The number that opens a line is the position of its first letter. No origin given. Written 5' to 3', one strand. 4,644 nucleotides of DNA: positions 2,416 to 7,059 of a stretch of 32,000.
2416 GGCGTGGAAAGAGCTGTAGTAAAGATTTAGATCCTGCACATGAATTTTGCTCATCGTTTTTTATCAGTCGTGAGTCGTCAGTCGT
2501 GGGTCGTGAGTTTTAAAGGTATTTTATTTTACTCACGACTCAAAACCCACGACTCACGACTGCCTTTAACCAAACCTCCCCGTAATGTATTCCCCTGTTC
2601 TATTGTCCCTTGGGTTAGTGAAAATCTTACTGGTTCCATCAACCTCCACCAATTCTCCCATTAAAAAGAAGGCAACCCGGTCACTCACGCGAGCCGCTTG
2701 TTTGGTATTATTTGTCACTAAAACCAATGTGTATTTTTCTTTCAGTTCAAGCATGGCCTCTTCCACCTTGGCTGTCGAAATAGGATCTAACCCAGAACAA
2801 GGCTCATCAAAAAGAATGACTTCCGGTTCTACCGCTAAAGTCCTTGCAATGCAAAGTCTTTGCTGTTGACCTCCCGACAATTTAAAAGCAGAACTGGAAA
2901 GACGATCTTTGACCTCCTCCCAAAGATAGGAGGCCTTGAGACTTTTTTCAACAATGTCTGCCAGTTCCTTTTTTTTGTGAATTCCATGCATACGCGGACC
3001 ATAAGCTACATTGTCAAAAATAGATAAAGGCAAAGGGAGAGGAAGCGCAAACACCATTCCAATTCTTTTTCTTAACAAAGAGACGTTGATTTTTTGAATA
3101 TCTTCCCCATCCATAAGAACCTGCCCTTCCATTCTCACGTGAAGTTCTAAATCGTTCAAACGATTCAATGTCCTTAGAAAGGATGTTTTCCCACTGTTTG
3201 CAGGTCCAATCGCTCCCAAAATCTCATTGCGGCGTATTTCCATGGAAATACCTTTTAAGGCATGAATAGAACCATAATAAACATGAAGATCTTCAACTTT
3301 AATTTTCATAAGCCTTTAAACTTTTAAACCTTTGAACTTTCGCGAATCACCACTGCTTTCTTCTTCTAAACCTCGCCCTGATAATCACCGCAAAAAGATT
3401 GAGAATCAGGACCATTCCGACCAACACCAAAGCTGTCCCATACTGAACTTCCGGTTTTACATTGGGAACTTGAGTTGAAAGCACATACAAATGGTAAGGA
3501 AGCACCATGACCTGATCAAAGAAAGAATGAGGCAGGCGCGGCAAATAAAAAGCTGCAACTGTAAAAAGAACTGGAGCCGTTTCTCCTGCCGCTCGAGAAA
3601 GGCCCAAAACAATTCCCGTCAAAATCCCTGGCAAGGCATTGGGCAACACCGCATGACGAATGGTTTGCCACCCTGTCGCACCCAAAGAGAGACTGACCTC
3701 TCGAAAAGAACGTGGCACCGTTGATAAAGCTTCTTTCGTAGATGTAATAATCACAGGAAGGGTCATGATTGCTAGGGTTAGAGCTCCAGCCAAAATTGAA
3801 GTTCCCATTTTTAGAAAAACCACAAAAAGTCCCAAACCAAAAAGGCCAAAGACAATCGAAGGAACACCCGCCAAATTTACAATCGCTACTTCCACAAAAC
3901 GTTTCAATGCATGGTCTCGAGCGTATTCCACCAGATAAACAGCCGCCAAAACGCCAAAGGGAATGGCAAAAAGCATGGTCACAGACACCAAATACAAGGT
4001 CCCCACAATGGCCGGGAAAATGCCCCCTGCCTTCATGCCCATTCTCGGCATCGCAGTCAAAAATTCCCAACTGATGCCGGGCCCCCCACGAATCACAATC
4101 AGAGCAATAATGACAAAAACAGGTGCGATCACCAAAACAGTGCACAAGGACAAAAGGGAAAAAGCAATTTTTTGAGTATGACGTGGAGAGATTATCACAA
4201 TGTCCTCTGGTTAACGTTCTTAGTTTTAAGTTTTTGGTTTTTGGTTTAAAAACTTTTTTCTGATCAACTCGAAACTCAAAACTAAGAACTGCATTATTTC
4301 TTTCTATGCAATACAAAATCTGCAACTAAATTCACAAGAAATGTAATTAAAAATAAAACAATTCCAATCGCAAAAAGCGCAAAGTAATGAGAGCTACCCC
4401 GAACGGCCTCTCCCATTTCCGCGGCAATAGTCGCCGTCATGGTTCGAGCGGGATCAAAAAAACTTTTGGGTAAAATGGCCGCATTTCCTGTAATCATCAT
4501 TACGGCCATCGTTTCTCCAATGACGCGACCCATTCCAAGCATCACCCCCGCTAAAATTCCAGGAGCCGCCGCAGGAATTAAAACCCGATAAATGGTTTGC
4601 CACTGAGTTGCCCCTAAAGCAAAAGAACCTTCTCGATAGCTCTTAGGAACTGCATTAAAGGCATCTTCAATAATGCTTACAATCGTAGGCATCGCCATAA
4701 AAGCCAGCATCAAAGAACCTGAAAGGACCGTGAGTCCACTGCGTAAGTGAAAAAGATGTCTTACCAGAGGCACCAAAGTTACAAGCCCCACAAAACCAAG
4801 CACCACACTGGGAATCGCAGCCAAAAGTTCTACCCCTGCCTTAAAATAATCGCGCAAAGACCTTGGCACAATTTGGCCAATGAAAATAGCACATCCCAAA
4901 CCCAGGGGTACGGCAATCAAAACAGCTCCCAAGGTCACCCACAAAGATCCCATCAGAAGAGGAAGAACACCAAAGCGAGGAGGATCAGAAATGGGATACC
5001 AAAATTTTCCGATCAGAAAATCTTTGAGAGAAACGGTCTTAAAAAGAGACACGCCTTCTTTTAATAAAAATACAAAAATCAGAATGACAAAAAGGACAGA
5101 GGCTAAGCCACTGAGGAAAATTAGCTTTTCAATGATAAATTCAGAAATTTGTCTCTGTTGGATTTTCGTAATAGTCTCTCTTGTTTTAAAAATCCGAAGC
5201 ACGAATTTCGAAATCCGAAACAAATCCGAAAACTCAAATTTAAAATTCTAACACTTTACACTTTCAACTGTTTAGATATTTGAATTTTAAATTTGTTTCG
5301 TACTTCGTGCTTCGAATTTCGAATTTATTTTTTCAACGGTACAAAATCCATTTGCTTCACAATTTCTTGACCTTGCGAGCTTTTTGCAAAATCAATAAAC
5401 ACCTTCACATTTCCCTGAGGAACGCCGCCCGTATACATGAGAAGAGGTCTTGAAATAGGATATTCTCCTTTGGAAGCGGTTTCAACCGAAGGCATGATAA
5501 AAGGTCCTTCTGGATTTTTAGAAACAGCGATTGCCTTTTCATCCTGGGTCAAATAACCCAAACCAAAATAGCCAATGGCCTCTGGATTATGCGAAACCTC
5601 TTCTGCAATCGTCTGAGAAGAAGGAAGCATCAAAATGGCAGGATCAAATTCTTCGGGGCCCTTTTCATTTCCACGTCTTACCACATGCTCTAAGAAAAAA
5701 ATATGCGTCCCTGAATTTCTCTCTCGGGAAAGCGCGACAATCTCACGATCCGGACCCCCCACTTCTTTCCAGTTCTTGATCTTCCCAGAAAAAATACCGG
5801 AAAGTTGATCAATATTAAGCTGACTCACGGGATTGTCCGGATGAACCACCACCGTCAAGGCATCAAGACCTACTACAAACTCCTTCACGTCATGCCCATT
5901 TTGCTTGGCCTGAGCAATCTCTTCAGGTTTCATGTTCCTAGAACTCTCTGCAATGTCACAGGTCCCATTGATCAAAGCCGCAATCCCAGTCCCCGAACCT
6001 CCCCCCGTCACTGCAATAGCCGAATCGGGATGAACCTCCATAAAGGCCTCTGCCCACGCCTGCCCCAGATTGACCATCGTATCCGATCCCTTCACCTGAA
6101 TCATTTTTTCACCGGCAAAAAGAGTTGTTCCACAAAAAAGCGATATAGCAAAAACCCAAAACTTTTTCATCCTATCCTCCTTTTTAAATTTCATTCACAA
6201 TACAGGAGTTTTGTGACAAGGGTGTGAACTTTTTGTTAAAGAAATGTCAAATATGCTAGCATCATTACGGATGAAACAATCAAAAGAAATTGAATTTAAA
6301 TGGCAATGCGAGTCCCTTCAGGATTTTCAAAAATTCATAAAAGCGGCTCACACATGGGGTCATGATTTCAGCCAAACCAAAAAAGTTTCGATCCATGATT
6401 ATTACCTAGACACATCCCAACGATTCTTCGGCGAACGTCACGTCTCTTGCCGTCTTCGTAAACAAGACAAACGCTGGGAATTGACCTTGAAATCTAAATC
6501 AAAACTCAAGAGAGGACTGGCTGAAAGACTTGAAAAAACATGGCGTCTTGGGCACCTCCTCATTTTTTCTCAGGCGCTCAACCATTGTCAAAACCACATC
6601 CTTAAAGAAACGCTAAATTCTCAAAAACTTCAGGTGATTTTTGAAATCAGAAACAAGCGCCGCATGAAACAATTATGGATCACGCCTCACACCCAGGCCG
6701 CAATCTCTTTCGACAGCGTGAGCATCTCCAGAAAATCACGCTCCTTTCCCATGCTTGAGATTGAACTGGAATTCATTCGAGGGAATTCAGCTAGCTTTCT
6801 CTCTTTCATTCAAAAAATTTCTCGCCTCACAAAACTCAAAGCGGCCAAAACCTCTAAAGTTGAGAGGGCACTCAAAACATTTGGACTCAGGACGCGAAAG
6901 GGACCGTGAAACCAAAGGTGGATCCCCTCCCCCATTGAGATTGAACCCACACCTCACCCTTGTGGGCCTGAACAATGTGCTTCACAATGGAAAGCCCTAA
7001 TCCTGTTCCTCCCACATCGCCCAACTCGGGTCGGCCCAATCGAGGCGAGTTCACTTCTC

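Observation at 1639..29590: Intergenic spacers throughout the window are built from 7-nt-period tandem repeats, most folded into long hairpins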

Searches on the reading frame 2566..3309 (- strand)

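Call 9: search_protein_families(library=ncbifam, proteins=[window:2566-3309:-], max_evalue=0.00001)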
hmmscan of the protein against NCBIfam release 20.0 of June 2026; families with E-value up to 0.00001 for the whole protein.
window:2566-3309:- (247 aa): 178 families (the best 25 are shown)
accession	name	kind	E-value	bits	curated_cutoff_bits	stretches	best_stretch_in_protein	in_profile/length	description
TIGR00972.1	3a0107s01c2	equivalog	2.6e-105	351.2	343.2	1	3-247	2-248/248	phosphate ABC transporter ATP-binding protein PstB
NF010860.0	PRK14267.1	equivalog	4.5e-80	269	412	1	3-247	5-253/253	phosphate ABC transporter ATP-binding protein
NF010851.0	PRK14258.1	subfamily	2.4e-75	253.4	425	1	3-246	8-260/261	phosphate ABC transporter ATP-binding protein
NF010840.0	PRK14246.1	equivalog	3.3e-68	230.1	425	1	5-246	13-256/257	phosphate ABC transporter ATP-binding protein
NF010864.0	PRK14271.1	equivalog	7.1e-66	222.1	561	1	16-245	35-265/276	phosphate ABC transporter ATP-binding protein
TIGR01186.1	proV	subfamily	5.7e-41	140.8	326.6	1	13-243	4-231/363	betaine/proline/choline family ABC transporter ATP-binding protein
NF008428.0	PRK11264.1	equivalog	2.2e-40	138.4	406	1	3-242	4-244/250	L-cystine ABC transporter ATP-binding protein TcyN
TIGR04521.1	ECF_ATPase_2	equivalog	6.2e-40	137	330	1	14-233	17-236/279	energy-coupling factor transporter ATPase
NF007027.0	PRK09493.1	equivalog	4e-39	134.4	379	1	4-242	3-236/240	glutamine ABC transporter ATP-binding protein GlnQ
NF008338.0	PRK11124.1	equivalog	1.8e-37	129.2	369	1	1-242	1-240/242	arginine ABC transporter ATP-binding protein ArtP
TIGR03005.1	ectoine_ehuA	equivalog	2.9e-37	128.2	345.4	1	3-242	1-247/252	ectoine/hydroxyectoine ABC transporter ATP-binding protein EhuA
NF007908.0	PRK10619.1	equivalog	2.3e-35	122.1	466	1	2-244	5-254/257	histidine ABC transporter ATP-binding protein HisP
TIGR00968.1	3a0106s01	subfamily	5.1e-35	121.1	342.75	1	3-236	1-225/237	sulfate ABC transporter ATP-binding protein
TIGR04520.1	ECF_ATPase_1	equivalog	1.1e-34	120.1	315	1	3-232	1-226/269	energy-coupling factor transporter ATPase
TIGR03265.1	PhnT2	equivalog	8.3e-34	117.4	457.7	1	3-242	5-235/353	putative 2-aminoethylphosphonate ABC transporter ATP-binding protein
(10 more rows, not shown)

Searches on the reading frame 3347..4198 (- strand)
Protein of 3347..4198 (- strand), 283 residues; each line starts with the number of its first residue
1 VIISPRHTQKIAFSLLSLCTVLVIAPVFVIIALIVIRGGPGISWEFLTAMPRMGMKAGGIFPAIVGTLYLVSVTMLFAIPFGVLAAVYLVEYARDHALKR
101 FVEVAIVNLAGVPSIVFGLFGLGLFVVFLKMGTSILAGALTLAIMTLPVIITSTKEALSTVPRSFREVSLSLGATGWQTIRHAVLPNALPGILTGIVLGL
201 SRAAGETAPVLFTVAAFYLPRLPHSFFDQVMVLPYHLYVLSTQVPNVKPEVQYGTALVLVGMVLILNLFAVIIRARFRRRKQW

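Call 9: search_protein_families(library=ncbifam, proteins=[window:3347-4198:-], max_evalue=0.00001)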
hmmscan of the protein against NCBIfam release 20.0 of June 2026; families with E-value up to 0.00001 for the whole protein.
window:3347-4198:- (283 aa): 16 families
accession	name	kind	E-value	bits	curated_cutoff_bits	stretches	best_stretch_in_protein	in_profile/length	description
TIGR00974.1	3a0107s02c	equivalog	1.9e-87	292.9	193.45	1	10-278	2-271/272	phosphate ABC transporter permease PstA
TIGR02138.1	phosphate_pstC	equivalog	5e-46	157.1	196.45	1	11-276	3-294/296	phosphate ABC transporter permease subunit PstC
NF008430.0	PRK11268.1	equivalog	4.7e-36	124.3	439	1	7-275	25-291/295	phosphate ABC transporter permease PstA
NF008435.0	PRK11275.1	equivalog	4.5e-19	68.7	502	1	131-219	166-254/319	phosphate ABC transporter permease PstC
TIGR02139.1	permease_CysT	equivalog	1.8e-10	40.8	246.1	1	122-213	124-210/265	sulfate ABC transporter permease subunit CysT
TIGR02141.1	modB_ABC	equivalog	8.8e-10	38.6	182.6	1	68-212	4-157/208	molybdate ABC transporter permease subunit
TIGR03255.1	PhnV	equivalog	2e-09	37.5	358.7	1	17-209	21-215/270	2-aminoethylphosphonate ABC transport system, membrane component PhnV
NF008208.0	PRK10971.1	equivalog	9.7e-09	35.1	415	1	67-214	63-219/277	sulfate/thiosulfate ABC transporter permease CysT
NF006939.0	PRK09421.1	equivalog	1.5e-08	34.3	262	1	63-279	11-222/230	molybdate ABC transporter permease subunit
NF007047.0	PRK09500.1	equivalog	1.9e-08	34.3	326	1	11-273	6-247/257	spermidine/putrescine ABC transporter permease PotC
TIGR01097.1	PhnE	equivalog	3.2e-08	33.3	216.7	1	29-194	25-186/252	phosphonate ABC transporter, permease protein PhnE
TIGR00969.1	3a0106s02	subfamily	1.9e-07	30.8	240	1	122-212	119-220/272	sulfate ABC transporter permease subunit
TIGR01581.1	Mo_ABC_porter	hypoth_equivalog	3.4e-07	30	210.3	1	71-265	30-223/225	ABC transporter permease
NF008049.0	PRK10782.1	subfamily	1e-06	28.6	212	1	58-200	11-154/217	methionine ABC transporter permease MetI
NF040839.1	tungstate_WtpB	equivalog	2e-06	27.6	340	1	55-218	37-206/251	tungstate ABC transporter permease WtpB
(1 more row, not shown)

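Call 12: find_related_loci(query=window:3347-4198:-, collection=genome_contigs, flank=10000)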
Query window:3347-4198:- (283 aa) in genome_contigs; peptide patterns used: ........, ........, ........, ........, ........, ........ (x = any residue, [..] = any of these).
93 stretches matched a pattern; 8 encode a relative of the query (tblastn E <= 1e-3); 8 distinct loci.
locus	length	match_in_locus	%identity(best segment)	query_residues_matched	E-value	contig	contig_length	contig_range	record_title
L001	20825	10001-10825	63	9-283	5e-121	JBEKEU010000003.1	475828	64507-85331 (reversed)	MAG: Sedimentisphaerales bacterium isolate SPRUCE 213 SPRUCE_213_3, whole genome shotgun sequence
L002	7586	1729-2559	55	9-283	7e-88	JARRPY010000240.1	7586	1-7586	MAG: Deltaproteobacteria bacterium isolate Spart_188_MAG scaffold_10825, whole genome shotgun sequence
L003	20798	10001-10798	55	9-272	1e-82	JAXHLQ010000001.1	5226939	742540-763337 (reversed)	MAG: Deltaproteobacteria bacterium isolate Salar_de_Ascotan_soil_MAG_ASO27 contig_800_polypolish, whole genome shotgun s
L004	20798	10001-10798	47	13-282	9e-65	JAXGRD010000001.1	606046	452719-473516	MAG: Anaerovoracaceae bacterium isolate AnMBR.bin341 bin341_1, whole genome shotgun sequence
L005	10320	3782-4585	40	4-279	1e-57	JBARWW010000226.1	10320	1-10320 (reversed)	MAG: Acidaminobacteraceae bacterium isolate MFD12133_ilm_asm_bin15 k127_55443, whole genome shotgun sequence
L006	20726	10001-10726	40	4-247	1e-48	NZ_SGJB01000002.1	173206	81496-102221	Peptacetobacter hominis strain ZHW00191 contig2, whole genome shotgun sequence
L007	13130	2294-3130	37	7-281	3e-46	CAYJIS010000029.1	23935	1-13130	MAG TPA_asm: uncultured Treponemataceae bacterium isolate ERP123703_co3_159 genome assembly, contig: NODE_2378_length_23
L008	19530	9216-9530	30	164-282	2e-7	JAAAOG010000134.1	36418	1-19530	MAG: Alphaproteobacteria bacterium isolate GSL.Bin18 NODE_549_length_36418_cov_0.59644, whole genome shotgun sequence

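Call 82: find_homologous_proteins(query=window:3347-4198:-, max_evalue=1e-60)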
Query window:3347-4198:- (283 aa): 7986 proteins with E <= 1e-60 among 8000 candidates; the best 120 are listed.
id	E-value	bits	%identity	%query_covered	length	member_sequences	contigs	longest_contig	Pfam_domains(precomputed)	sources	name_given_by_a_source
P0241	5.9e-171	585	100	99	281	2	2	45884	PF00528.28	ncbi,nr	ncbi:MAG: phosphate ABC transporter permease PstA [Chlamydiae bacterium]|nr:phosphate ABC transporte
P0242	1.8e-145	501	84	100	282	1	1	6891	PF00528.28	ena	-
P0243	2.2e-145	501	83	100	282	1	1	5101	PF00528.28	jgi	jgi:phosphate transport system permease protein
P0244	2.2e-145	501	83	100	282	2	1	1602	PF00528.28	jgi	jgi:phosphate transport system permease protein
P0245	7.0e-145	499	83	100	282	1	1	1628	PF00528.28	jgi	jgi:phosphate transport system permease protein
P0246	1.1e-144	499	83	100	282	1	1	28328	PF00528.28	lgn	-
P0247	2.1e-143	495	82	100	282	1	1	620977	PF00528.28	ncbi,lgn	-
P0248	1.3e-141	489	83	100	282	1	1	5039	PF00528.28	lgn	-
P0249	2.0e-141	488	82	99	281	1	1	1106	PF00528.28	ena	-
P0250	3.5e-141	487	81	100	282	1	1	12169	PF00528.28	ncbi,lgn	-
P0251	8.9e-141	486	80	100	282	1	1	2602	PF00528.28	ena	-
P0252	3.5e-138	477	78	100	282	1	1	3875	PF00528.28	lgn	-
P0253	4.9e-136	470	85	93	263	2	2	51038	PF00528.28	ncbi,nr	ncbi:MAG: phosphate ABC transporter permease PstA [Chlamydiae bacterium]|nr:phosphate ABC transporte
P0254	4.5e-128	444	73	100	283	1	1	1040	PF00528.28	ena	-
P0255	3.1e-127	442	73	100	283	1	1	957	PF00528.28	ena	-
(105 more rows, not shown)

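Call 83: find_encoding_contigs(protein=P0241, flank=10000, max_places=1)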
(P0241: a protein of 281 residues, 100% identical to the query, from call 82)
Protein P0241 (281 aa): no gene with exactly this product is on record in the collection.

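Call 84: find_encoding_contigs(protein=P0253, flank=10000, max_places=1)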
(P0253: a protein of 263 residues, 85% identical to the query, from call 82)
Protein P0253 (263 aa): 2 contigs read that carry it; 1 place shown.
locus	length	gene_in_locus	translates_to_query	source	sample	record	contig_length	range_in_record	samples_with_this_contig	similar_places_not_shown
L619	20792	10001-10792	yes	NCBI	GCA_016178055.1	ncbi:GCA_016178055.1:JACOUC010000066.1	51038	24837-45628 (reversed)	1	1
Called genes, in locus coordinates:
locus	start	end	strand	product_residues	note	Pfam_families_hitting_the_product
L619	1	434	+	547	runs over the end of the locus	PF02776:TPP_enzyme_N, PF00205:TPP_enzyme_M, PF02775:TPP_enzyme_C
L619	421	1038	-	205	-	PF08003:Methyltransf_9 (weak), PF13489:Methyltransf_23, PF13847:Methyltransf_31, PF08241:Methyltransf_11, PF13649:Methyltransf_25 (weak), PF08242:Methyltransf_12 (weak)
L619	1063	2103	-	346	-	PF01571:GCV_T, PF08669:GCV_T_C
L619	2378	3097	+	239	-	-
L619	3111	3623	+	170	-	-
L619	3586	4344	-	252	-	PF01928:CYTH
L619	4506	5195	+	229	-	PF00072:Response_reg, PF23198:PDE8A_N (weak), PF00486:Trans_reg_C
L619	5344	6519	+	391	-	PF14501:HATPase_c_5 (faint), PF00512:HisKA, PF02518:HATPase_c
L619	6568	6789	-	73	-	-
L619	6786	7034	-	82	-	PF14076:DUF4258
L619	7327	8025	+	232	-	PF10677:DUF2490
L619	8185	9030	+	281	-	PF12849:PBP_like_2, PF13531:SBP_bac_11, PF01547:SBP_bac_1 (faint), PF12727:PBP_like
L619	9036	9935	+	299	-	PF00528:BPD_transp_1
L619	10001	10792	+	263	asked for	PF00528:BPD_transp_1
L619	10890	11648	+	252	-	PF00005:ABC_tran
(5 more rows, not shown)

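Call 85: find_encoding_contigs(protein=P0247, flank=10000, max_places=1)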
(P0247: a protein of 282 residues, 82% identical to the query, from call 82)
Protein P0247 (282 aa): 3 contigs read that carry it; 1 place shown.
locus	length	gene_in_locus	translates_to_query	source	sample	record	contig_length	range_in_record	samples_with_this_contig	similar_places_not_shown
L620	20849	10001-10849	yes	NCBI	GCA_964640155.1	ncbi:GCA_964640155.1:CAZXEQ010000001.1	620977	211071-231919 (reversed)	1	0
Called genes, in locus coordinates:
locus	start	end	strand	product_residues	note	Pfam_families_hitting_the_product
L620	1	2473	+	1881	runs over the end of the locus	-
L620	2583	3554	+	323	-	PF00480:ROK, PF01869:BcrAD_BadFG (weak)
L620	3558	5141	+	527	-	PF02541:Ppx-GppA, PF21447:Ppx-GppA_III, PF01966:HD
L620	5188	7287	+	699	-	PF13089:PP_kinase_N, PF02503:PP_kinase, PF17941:PP_kinase_C_1, PF13091:PLDc_2 (faint), PF13090:PP_kinase_C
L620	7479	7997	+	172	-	PF00300:His_Phos_1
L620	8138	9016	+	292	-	PF12849:PBP_like_2, PF13531:SBP_bac_11, PF12727:PBP_like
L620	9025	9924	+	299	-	PF00528:BPD_transp_1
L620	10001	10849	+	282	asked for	PF00528:BPD_transp_1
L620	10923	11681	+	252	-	PF00005:ABC_tran, PF13304:AAA_21 (faint)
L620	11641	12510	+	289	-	PF00005:ABC_tran, PF13304:AAA_21 (faint)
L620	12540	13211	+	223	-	PF01895:PhoU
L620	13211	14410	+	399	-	PF12705:PDDEXK_1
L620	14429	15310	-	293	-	PF02129:Peptidase_S15 (faint), PF00561:Abhydrolase_1, PF12146:Hydrolase_4 (weak), PF12697:Abhydrolase_6, PF01738:DLH, PF00326:Peptidase_S9 (weak)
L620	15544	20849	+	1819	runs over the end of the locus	PF00158:Sigma54_activat (faint), PF00910:RNA_helicase (faint), PF00931:NB-ARC (faint), PF01443:Viral_helicase1 (faint), PF17760:UvrA_inter, PF17755:UvrA_DNA-bind, PF00005:ABC_tran (weak), PF17760:UvrA_inter, +25 more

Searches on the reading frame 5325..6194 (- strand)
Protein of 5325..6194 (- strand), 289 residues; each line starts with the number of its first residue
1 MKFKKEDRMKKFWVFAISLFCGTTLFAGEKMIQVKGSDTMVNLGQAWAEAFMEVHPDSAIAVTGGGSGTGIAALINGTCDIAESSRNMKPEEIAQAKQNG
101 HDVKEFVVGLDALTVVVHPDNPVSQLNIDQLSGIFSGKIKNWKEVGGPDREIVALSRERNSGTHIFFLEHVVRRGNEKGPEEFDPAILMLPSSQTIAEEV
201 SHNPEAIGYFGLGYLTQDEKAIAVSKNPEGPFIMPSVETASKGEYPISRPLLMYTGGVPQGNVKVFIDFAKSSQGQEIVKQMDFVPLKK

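Call 9: search_protein_families(library=ncbifam, proteins=[window:5325-6194:-], max_evalue=0.00001)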
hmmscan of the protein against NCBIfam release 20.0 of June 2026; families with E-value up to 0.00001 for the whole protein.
window:5325-6194:- (289 aa): 2 families
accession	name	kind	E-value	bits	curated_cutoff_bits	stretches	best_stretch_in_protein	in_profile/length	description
TIGR02136.1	ptsS_2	subfamily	2e-76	257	206.6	1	27-287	33-295/295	phosphate ABC transporter substrate-binding protein PstS family protein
TIGR00975.1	3a0107s03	equivalog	1.6e-19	70.1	205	1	34-241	3-226/315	phosphate ABC transporter substrate-binding protein PstS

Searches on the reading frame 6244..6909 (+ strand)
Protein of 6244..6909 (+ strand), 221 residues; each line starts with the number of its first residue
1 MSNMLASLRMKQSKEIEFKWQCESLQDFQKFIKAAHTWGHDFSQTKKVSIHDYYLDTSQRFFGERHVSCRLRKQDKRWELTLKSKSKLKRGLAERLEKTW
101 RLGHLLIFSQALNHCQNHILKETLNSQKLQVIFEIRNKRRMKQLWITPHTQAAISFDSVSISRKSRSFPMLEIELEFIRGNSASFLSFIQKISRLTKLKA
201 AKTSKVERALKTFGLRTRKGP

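Call 9: search_protein_families(library=ncbifam, proteins=[window:6244-6909:+], max_evalue=0.00001)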
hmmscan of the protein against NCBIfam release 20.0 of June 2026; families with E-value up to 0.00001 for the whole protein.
window:6244-6909:+ (221 aa): 0 families

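Call 63: search_protein_families(library=pfam, proteins=[window:6244-6909:+], max_evalue=0.001)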
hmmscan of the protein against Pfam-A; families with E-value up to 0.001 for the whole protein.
window:6244-6909:+ (221 aa): 1 family
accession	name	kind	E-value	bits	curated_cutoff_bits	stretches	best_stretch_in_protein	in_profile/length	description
PF01928.26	CYTH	-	1.7e-13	51.2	23.2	1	14-209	2-178/179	CYTH domain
